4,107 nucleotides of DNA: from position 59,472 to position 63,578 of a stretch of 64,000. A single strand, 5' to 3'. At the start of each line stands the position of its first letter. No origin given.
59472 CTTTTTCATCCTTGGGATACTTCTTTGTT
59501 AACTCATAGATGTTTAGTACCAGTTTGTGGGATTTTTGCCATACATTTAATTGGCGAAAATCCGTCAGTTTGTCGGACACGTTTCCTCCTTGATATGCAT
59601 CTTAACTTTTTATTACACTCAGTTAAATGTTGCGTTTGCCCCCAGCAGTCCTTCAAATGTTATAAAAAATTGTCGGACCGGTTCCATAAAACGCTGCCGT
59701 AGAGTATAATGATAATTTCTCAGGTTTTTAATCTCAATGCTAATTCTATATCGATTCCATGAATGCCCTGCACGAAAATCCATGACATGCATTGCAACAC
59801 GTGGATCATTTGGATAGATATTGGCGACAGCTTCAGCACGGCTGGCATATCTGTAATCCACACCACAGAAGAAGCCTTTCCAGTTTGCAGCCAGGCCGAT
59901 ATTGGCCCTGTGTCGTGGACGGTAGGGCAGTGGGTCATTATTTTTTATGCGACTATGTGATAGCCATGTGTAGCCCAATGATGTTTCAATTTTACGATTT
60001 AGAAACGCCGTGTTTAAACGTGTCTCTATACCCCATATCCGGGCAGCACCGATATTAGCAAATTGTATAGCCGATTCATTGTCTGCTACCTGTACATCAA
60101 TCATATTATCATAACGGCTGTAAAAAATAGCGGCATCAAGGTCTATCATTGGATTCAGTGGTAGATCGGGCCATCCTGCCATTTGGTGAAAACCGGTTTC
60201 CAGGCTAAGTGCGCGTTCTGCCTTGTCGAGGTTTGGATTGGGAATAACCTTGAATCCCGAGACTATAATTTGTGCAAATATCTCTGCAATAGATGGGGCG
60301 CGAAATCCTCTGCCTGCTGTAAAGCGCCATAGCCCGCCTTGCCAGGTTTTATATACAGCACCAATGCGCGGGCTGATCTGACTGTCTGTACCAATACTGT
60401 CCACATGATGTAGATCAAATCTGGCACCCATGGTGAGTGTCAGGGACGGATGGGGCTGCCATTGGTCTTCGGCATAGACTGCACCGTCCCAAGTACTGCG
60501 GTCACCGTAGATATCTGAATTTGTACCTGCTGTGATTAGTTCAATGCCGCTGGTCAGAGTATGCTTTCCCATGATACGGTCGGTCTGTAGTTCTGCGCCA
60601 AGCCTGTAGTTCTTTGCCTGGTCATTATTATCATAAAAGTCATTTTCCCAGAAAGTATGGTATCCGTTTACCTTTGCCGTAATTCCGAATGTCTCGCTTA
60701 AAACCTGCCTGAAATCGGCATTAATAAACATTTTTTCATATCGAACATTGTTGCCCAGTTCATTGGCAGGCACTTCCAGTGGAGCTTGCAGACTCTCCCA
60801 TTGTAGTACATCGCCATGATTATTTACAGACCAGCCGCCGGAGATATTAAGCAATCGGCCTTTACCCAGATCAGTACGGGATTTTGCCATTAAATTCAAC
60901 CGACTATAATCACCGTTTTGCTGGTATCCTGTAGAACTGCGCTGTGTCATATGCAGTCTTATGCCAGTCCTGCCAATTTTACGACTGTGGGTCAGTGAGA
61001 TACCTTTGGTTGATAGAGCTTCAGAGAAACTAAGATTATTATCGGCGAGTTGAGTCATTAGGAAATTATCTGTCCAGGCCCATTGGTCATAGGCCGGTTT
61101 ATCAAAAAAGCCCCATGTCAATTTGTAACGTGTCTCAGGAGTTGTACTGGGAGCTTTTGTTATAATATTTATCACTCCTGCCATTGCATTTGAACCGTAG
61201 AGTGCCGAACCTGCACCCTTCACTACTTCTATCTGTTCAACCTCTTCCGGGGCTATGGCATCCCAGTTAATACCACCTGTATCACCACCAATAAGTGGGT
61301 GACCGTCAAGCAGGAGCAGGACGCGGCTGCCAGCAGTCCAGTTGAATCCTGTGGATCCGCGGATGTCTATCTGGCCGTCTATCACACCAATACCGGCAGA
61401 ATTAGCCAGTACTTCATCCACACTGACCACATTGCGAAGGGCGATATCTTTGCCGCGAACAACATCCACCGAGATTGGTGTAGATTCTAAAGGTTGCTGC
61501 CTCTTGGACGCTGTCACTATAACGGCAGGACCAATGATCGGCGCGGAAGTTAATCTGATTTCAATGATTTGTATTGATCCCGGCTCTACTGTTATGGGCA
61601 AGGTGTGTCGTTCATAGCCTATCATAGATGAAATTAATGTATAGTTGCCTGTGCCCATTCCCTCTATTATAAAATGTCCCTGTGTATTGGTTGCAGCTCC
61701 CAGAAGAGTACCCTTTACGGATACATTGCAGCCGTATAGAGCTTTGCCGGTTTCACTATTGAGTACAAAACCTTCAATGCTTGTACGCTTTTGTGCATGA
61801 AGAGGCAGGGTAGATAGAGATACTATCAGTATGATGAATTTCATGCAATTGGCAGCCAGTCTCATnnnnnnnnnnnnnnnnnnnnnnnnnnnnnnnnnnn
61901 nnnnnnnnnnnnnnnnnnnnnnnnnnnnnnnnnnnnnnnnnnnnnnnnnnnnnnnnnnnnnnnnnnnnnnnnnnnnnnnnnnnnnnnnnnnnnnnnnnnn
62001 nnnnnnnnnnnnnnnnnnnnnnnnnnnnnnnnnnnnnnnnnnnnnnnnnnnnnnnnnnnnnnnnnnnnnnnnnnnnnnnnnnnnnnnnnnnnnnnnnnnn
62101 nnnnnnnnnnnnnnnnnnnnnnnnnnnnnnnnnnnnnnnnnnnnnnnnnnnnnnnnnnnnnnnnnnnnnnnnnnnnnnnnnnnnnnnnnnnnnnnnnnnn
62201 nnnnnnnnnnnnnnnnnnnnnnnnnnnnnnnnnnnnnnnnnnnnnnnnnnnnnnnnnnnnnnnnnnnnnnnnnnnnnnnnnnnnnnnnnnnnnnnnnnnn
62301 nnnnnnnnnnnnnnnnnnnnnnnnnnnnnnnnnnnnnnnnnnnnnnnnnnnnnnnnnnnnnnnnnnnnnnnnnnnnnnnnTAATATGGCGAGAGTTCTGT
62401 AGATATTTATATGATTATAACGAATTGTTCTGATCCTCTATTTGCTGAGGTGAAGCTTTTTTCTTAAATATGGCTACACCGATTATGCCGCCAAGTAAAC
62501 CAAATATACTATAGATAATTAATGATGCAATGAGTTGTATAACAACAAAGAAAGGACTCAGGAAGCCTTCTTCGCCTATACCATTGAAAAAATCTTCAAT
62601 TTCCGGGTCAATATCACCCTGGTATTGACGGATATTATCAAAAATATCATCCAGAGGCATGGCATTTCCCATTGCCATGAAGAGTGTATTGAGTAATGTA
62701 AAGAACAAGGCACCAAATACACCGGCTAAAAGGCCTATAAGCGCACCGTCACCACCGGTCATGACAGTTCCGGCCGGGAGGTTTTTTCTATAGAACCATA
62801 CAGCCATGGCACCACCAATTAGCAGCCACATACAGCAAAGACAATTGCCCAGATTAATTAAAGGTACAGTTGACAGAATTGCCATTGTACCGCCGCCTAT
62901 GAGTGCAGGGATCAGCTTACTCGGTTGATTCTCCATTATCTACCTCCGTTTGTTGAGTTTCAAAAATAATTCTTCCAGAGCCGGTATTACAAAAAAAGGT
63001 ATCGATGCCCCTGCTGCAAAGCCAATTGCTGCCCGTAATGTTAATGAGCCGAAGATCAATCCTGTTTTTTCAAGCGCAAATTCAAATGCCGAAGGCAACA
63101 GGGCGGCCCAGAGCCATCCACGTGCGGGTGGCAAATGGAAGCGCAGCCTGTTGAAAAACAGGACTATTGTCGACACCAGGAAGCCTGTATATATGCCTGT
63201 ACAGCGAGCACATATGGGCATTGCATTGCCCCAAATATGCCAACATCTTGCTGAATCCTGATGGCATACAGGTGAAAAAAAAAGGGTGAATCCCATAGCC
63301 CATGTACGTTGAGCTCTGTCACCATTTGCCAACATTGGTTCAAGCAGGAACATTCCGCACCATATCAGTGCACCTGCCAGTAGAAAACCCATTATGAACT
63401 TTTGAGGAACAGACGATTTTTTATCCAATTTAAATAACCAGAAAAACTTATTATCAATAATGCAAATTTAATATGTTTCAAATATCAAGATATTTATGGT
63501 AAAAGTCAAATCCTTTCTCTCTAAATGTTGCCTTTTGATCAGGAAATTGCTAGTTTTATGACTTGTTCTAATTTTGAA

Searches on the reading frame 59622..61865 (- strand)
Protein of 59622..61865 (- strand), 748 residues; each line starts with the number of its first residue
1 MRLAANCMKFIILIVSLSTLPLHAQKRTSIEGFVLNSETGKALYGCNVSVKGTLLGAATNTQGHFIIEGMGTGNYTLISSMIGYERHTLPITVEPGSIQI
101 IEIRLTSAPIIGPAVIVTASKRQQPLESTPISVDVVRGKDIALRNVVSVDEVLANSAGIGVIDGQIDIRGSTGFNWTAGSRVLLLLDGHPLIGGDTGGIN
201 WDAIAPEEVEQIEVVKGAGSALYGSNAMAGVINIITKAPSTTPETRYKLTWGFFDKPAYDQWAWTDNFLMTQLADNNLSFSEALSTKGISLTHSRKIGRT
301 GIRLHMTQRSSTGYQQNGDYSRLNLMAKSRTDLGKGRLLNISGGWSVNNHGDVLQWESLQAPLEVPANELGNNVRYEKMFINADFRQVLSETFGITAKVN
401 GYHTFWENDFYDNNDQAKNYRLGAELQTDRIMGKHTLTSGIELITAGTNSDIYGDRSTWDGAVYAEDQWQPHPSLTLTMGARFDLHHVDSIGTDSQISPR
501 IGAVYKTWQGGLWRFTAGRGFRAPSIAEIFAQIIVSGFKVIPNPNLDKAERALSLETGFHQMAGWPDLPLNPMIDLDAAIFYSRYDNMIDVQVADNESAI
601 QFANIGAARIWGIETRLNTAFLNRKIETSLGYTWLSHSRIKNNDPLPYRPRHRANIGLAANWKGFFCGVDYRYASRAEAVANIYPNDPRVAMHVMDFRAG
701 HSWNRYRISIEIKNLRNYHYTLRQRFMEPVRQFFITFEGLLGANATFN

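Call 28: search_protein_families(library=pfam, proteins=[window:59622-61865:-], max_evalue=0.001)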
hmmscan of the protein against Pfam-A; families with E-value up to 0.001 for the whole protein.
window:59622-61865:- (748 aa): 5 families
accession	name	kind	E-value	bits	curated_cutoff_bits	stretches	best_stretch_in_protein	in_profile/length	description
PF00593.30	TonB_dep_Rec_b-barrel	-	1.1e-44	154.5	27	1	313-715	31-436/436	TonB dependent receptor-like, beta-barrel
PF07715.20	Plug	-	9.2e-21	74.8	23.9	1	126-231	2-107/107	TonB-dependent Receptor Plug Domain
PF13715.12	CarbopepD_reg_2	-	2.8e-16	59.8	32.2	1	30-113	1-84/88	CarboxypepD_reg-like domain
PF13620.12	CarboxypepD_reg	-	7.4e-13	49.1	32.3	1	29-106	1-82/82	Carboxypeptidase regulatory-like domain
PF25183.1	OMP_b-brl_4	-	4.5e-06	25.8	30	1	453-487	360-394/838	Outer membrane beta barrel domain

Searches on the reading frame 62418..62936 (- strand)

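Call 28: search_protein_families(library=pfam, proteins=[window:62418-62936:-], max_evalue=0.001)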
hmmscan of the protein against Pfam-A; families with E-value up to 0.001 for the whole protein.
window:62418-62936:- (173 aa): 1 family
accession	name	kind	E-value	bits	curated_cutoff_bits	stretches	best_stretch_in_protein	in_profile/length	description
PF13858.11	DUF4199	-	1.1e-06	29.7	32.3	1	12-152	4-162/165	Protein of unknown function (DUF4199)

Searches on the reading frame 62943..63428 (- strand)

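Call 28: search_protein_families(library=pfam, proteins=[window:62943-63428:-], max_evalue=0.001)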
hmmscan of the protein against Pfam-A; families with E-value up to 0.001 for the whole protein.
window:62943-63428:- (162 aa): 1 family
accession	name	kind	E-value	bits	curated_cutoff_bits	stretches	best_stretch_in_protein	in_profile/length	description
PF09858.14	DUF2085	-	4e-14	53.2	25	1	55-143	1-87/90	Predicted membrane protein (DUF2085)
